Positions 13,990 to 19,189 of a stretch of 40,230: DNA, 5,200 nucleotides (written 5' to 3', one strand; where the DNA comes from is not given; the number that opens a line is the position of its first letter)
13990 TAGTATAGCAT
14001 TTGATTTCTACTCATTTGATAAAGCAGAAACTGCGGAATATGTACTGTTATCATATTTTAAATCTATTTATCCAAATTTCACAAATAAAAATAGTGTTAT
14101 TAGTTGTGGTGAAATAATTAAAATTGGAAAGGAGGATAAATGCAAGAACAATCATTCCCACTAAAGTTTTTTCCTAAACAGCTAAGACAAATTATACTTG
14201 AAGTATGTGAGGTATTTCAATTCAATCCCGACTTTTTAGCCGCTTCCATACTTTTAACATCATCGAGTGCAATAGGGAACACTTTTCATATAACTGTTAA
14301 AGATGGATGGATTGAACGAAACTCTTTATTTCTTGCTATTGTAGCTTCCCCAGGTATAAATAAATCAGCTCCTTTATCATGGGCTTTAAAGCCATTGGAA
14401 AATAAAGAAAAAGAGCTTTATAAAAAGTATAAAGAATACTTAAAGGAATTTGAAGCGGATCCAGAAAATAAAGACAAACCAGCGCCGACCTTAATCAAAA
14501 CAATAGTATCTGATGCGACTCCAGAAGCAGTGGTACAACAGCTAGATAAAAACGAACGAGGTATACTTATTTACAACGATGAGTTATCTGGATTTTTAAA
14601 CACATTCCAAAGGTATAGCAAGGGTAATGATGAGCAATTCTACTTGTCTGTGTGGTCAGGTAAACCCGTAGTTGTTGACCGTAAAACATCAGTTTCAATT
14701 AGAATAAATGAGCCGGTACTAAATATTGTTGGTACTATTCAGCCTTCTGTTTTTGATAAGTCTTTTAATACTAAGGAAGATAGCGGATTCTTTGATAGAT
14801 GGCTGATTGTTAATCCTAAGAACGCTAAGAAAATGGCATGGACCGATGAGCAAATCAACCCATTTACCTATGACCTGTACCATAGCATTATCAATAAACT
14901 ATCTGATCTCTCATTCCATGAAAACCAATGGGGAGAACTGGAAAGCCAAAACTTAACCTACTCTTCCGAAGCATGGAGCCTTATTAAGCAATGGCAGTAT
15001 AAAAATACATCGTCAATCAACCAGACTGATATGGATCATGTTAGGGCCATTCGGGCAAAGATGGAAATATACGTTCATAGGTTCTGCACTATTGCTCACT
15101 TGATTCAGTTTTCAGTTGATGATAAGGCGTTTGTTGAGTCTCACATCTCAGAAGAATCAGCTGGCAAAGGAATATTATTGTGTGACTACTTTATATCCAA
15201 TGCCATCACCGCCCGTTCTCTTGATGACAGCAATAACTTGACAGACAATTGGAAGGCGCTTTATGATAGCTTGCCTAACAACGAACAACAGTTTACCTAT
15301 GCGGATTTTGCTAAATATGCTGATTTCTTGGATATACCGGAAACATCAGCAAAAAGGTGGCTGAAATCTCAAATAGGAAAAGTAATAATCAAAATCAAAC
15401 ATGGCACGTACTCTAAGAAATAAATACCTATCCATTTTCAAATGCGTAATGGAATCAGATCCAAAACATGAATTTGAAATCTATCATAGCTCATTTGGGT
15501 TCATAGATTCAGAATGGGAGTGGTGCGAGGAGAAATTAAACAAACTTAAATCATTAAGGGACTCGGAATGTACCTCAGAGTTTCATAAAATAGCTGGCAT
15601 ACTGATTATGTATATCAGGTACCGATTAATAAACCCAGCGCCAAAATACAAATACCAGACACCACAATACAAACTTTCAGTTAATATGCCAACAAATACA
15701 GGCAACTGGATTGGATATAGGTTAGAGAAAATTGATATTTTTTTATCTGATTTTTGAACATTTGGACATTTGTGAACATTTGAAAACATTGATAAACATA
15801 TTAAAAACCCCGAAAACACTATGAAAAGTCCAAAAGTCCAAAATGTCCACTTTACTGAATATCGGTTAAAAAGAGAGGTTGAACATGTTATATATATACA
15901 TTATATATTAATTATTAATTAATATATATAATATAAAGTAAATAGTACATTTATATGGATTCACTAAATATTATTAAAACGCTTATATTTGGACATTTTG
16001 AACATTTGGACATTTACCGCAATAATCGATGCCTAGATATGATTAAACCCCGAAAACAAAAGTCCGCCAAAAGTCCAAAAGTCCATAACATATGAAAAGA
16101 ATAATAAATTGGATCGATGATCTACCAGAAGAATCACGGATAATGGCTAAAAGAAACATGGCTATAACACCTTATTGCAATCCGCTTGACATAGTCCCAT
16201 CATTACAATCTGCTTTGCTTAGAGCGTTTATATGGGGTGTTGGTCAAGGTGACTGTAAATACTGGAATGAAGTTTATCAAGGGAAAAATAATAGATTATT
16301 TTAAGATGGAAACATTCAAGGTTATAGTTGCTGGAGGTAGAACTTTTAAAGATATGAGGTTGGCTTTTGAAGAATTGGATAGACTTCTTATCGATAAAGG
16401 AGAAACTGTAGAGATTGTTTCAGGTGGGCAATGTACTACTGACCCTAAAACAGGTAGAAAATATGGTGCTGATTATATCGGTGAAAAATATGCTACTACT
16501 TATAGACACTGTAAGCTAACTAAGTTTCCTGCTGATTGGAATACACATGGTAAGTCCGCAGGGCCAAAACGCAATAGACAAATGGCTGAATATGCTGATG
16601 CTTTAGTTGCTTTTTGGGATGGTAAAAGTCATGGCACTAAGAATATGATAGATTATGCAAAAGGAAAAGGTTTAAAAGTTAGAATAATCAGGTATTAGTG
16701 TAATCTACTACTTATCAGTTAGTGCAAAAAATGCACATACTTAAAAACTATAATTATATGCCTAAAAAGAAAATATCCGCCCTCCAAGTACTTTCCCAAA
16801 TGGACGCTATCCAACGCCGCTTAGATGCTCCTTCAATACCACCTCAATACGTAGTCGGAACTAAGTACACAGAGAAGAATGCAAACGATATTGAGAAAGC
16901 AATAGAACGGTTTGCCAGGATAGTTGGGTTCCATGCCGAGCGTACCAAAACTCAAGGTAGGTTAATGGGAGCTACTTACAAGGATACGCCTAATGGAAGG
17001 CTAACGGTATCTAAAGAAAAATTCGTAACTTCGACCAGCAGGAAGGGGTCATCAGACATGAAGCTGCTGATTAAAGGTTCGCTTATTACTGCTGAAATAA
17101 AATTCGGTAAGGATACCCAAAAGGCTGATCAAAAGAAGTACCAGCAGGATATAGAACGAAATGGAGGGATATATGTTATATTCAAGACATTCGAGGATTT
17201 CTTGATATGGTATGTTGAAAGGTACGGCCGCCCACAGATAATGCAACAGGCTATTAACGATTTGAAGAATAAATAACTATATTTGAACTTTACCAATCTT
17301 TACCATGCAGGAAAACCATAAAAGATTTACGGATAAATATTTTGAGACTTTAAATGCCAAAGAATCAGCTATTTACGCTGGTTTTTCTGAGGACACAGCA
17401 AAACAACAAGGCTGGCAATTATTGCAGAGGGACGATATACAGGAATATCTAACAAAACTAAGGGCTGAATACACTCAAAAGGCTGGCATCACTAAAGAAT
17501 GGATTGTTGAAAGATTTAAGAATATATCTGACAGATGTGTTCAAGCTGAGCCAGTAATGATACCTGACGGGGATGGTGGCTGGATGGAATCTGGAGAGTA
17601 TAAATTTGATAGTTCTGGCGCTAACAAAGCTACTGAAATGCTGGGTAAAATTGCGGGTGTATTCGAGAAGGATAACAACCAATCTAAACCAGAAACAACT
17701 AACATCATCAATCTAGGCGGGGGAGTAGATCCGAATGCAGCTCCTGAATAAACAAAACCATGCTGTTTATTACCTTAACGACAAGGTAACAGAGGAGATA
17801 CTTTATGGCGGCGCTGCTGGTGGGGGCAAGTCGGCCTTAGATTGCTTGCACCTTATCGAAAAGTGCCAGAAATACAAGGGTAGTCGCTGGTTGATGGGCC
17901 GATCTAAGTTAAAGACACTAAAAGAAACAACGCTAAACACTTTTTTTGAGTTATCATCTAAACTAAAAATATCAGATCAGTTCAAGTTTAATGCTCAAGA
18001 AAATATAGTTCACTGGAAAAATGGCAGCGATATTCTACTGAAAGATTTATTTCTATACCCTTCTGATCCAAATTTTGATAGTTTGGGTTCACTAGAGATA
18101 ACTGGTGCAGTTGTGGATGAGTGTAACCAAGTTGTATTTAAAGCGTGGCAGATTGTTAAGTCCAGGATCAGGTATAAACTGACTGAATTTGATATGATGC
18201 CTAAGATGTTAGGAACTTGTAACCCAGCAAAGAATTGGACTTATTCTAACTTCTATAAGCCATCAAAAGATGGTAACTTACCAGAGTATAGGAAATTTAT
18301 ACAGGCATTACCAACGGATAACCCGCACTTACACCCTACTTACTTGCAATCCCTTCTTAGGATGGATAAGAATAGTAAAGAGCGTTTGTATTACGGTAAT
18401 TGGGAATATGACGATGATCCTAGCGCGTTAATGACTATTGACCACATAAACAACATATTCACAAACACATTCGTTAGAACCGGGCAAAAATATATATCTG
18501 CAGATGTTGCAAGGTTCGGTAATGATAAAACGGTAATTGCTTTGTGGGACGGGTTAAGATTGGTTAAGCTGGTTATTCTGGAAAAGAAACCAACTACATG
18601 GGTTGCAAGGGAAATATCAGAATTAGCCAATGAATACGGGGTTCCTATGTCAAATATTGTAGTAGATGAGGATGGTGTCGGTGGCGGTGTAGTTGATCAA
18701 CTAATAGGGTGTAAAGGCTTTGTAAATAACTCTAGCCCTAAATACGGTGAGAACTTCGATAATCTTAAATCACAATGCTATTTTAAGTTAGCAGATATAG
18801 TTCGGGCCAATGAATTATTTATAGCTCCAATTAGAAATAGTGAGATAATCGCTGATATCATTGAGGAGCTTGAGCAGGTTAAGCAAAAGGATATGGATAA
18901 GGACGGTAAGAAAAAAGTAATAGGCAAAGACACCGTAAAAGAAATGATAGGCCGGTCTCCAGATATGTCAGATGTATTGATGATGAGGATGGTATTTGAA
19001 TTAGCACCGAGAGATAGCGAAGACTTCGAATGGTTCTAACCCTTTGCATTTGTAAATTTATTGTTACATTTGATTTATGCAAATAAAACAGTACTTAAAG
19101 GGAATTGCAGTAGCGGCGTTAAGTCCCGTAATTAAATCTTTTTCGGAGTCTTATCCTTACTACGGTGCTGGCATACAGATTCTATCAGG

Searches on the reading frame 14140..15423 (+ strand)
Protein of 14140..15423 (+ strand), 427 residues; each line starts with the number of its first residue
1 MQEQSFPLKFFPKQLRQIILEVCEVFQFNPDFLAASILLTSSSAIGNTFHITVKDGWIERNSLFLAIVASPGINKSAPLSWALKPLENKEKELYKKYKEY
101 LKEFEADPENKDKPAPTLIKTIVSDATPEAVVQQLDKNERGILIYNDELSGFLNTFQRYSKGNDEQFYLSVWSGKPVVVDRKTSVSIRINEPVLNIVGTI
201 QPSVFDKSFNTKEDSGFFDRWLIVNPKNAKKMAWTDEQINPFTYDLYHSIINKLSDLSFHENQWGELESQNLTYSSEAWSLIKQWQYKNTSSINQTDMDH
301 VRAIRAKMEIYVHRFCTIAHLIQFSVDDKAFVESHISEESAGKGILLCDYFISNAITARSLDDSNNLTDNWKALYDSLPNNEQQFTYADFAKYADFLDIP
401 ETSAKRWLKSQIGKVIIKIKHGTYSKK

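Call 29: search_protein_families(library=pfam, max_evalue=0.01, proteins=[window:14140-15423:+])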
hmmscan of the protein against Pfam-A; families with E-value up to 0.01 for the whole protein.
window:14140-15423:+ (427 aa): 1 family
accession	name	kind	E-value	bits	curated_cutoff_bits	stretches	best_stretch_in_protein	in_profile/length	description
PF13148.11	DUF3987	-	1.6e-57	195.8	27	2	109-359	113-362/364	Protein of unknown function (DUF3987)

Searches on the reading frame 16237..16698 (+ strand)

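Call 102: search_protein_families(library=pfam, max_evalue=0.01, proteins=[window:16237-16698:+])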
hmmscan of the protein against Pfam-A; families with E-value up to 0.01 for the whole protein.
window:16237-16698:+ (153 aa): 2 families
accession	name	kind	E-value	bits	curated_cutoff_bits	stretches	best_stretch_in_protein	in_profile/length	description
PF10686.14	YAcAr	-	1.2e-11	44.6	28.2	2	28-66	2-39/66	YspA, cpYpsA-related SLOG family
PF24963.1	DUF7768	-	0.0011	19.7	26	1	67-150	14-97/98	Domain of unknown function (DUF7768)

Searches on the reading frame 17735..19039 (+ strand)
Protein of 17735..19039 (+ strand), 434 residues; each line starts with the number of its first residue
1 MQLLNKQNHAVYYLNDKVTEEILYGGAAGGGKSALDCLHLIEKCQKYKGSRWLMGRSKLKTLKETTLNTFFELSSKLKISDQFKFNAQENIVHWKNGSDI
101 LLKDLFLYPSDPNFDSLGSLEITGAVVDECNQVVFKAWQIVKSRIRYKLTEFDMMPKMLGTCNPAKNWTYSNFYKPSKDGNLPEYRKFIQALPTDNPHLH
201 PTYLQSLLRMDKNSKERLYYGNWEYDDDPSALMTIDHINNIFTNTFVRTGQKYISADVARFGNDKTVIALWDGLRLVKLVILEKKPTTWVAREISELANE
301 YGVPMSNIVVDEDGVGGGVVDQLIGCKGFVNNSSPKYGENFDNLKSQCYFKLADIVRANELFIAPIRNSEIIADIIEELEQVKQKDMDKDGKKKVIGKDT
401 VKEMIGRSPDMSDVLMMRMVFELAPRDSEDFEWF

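Call 7: search_protein_families(library=phrogs, max_evalue=0.001, proteins=[window:17735-19039:+])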
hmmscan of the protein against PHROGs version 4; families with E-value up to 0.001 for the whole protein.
window:17735-19039:+ (434 aa): 3 families
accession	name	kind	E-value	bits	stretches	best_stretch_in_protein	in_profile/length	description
phrog_2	-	head and packaging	4.1e-29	102.9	1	22-419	280-587/807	terminase large subunit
phrog_979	-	head and packaging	4.5e-23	82.8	2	11-168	158-308/642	terminase large subunit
phrog_3717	-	head and packaging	9.1e-14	52.5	1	14-258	19-258/277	terminase large subunit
